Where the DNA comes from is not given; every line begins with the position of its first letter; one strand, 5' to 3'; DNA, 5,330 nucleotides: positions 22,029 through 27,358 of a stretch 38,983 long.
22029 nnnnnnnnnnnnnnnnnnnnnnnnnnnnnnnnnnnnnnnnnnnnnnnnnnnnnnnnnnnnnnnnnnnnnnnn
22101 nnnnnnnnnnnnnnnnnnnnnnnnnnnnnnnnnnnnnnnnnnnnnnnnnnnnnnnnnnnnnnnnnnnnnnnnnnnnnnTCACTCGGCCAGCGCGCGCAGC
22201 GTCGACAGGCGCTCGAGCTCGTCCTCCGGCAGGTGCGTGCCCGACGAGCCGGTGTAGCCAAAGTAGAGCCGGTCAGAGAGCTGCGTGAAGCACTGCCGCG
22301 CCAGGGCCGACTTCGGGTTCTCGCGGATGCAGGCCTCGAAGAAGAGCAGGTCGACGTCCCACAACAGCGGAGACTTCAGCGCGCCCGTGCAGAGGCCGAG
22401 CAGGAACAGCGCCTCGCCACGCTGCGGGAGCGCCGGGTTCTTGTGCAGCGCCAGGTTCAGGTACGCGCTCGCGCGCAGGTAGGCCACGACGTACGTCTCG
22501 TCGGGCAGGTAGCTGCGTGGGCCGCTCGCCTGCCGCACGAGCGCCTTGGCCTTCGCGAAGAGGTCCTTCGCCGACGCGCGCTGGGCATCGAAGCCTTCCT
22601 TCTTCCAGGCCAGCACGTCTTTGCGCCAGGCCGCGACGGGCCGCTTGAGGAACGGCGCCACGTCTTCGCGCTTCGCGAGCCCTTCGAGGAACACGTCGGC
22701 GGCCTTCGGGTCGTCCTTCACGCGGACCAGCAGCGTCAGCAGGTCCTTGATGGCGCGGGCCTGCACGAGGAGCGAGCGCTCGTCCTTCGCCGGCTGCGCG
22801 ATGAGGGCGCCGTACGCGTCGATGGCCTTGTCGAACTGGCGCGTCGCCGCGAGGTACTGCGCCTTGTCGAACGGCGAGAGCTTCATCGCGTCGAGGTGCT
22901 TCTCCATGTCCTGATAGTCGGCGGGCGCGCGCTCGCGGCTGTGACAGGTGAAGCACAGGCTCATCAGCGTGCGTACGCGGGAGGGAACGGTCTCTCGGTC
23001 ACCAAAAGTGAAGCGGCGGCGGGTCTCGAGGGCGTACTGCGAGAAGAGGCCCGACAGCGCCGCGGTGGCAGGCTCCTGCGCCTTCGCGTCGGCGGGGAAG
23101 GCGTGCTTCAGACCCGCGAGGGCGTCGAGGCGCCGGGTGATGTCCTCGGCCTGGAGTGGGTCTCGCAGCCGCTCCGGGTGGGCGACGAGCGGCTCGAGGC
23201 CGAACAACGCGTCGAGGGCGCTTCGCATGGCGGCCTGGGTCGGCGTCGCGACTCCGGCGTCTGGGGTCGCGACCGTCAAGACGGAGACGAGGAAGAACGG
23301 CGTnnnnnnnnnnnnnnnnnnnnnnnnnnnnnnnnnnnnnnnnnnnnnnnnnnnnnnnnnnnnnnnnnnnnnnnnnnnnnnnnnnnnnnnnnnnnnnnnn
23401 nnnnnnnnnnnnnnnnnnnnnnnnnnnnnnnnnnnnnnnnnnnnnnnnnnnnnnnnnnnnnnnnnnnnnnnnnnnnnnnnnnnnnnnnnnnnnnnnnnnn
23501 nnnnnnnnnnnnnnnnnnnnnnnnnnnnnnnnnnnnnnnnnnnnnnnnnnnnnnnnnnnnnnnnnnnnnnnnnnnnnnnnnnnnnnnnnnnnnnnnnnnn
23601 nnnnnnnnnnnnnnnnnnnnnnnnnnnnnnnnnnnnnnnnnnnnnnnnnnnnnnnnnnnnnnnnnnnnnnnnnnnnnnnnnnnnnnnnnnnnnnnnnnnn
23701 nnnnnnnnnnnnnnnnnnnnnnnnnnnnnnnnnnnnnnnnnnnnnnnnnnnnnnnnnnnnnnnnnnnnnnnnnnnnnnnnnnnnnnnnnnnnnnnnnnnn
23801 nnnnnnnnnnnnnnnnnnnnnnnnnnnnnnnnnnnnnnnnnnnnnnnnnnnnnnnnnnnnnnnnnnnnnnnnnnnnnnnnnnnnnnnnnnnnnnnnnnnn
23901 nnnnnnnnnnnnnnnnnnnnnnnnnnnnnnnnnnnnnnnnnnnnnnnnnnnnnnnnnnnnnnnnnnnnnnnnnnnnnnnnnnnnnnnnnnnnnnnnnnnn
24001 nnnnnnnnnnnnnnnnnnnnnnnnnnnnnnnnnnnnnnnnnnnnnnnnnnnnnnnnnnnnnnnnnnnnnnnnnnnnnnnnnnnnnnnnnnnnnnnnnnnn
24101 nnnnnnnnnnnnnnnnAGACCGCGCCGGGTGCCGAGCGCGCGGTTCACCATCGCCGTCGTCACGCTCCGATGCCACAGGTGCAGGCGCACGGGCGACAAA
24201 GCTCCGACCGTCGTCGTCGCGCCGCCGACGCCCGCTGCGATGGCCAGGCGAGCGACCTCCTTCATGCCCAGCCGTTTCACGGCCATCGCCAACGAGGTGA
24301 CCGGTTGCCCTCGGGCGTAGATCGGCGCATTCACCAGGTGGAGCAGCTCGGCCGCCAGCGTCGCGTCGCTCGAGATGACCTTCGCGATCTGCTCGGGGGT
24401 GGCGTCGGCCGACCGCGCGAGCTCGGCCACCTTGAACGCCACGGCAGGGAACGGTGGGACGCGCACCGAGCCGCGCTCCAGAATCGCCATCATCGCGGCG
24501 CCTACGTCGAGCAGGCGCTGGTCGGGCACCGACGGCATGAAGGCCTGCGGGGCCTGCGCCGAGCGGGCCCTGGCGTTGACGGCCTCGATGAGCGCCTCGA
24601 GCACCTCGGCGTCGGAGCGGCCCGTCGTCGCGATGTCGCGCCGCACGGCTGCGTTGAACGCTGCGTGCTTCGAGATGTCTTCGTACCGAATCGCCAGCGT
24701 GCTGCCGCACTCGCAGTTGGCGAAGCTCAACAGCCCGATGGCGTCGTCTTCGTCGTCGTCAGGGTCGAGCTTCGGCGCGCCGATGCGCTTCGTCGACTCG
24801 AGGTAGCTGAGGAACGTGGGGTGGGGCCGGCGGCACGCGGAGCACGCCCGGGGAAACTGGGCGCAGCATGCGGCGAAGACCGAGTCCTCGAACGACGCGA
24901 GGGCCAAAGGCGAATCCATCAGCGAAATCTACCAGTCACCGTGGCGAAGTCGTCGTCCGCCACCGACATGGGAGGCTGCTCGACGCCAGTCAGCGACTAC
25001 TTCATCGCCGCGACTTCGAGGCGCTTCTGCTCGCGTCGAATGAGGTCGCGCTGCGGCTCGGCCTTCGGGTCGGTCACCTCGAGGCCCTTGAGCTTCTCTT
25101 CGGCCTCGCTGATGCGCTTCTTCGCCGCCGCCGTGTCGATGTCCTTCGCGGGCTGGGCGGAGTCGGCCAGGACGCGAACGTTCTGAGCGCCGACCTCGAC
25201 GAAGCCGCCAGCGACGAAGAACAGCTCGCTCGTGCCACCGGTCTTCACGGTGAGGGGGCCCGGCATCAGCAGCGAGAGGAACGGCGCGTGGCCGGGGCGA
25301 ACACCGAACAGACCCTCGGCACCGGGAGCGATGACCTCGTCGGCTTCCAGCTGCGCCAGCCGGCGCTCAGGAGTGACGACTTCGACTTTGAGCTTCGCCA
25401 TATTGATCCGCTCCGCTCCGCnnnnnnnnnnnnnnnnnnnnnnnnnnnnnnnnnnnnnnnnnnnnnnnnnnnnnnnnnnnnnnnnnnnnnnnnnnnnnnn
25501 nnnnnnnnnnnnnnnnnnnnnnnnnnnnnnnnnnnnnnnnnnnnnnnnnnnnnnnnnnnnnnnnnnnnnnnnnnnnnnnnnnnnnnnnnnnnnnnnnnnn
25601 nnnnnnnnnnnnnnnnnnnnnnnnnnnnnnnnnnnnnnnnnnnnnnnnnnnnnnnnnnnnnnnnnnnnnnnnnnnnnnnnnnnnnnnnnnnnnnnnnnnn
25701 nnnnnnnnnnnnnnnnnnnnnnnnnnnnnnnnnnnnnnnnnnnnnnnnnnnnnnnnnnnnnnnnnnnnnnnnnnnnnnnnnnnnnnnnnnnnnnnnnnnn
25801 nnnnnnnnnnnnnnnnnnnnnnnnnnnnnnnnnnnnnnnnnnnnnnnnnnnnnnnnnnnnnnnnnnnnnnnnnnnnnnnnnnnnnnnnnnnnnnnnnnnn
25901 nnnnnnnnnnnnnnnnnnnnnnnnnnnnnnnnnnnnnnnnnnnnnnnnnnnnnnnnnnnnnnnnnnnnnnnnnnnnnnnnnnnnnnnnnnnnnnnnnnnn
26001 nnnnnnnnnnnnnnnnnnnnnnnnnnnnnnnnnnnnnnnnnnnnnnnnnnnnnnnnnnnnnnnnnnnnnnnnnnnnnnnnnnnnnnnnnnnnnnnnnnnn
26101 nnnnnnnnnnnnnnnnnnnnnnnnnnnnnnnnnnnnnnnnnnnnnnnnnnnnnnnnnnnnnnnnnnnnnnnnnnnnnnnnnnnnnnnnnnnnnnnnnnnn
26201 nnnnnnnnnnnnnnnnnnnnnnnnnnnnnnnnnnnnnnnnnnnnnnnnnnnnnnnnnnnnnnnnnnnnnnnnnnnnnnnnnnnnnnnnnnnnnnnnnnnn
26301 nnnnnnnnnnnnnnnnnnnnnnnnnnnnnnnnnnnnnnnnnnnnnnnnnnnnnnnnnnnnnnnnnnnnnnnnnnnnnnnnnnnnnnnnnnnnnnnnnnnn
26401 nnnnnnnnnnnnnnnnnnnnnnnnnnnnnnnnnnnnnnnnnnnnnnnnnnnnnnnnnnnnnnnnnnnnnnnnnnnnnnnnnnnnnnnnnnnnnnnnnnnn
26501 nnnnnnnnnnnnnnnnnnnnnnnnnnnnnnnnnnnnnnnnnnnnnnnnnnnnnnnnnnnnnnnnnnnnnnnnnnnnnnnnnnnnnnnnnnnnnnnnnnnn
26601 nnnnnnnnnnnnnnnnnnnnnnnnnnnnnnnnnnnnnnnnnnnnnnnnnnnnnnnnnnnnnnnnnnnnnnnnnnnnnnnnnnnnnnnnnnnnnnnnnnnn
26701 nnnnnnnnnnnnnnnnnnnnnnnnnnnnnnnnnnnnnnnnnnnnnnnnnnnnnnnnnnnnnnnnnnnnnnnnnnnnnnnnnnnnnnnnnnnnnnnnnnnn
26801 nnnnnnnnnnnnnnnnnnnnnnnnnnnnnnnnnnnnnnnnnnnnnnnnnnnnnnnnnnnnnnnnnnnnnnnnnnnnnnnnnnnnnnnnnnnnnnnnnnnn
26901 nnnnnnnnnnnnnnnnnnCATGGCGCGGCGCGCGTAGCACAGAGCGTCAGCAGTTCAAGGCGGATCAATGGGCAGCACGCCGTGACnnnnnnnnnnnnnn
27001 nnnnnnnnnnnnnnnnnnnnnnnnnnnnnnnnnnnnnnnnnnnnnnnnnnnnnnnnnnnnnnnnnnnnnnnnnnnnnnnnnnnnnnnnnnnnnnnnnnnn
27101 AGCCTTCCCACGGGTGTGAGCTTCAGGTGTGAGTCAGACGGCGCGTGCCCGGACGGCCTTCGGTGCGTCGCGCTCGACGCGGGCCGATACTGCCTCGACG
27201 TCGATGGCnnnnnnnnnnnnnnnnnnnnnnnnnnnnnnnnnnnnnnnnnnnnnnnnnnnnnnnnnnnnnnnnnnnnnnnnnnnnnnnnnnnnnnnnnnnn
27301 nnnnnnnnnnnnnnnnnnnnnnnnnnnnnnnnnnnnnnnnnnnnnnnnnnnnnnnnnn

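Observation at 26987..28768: Third, unlinked paralog of the Cys-module/Gly-repeat/beta-helix family, sharing the Cys spacing with paralog 1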

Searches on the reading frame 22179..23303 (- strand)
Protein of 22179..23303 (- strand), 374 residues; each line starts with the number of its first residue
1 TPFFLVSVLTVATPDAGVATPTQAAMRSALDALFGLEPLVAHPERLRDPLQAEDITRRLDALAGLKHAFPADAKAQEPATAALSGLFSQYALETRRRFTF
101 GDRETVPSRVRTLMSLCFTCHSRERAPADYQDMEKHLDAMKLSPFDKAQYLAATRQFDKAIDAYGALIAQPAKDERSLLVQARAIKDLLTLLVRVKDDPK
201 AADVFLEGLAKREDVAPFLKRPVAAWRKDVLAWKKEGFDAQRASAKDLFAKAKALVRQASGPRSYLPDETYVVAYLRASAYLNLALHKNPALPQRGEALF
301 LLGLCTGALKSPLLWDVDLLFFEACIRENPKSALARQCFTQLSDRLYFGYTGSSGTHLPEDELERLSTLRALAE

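Call 60: search_protein_families(library=pfam, proteins=[window:22179-23303:-], max_evalue=0.1)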
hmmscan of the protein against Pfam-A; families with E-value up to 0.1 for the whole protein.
window:22179-23303:- (374 aa): 1 family
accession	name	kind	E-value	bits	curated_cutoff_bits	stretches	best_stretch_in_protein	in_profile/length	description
PF19534.4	DUF6059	-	0.039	14.8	27.3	0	17-48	22-41/56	Family of unknown function (DUF6059)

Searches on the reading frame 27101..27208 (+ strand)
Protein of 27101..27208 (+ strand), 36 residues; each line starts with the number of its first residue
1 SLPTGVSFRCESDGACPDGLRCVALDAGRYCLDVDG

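Call 67: search_protein_families(library=pfam, proteins=[window:27101-27208:+], max_evalue=10)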
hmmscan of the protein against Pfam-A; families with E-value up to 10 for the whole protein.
seq(36 aa): 5 families
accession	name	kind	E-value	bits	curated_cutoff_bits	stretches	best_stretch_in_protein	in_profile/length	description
PF00095.26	WAP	-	0.0081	16.9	20.8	1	8-33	15-40/41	WAP-type (Whey Acidic Protein) 'four-disulfide core'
PF14625.12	Lustrin_cystein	-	0.04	14.7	27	1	5-25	14-37/46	Lustrin, cysteine-rich repeated domain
PF08116.16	Toxin_29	-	0.04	14.4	25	1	10-32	10-31/31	PhTx neurotoxin family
PF04706.18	Dickkopf_N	-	0.11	13.3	25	1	7-23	30-46/51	Dickkopf N-terminal cysteine-rich region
PF12662.13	cEGF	-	0.55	10.6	26.6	1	7-35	1-23/24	Complement Clr-like EGF-like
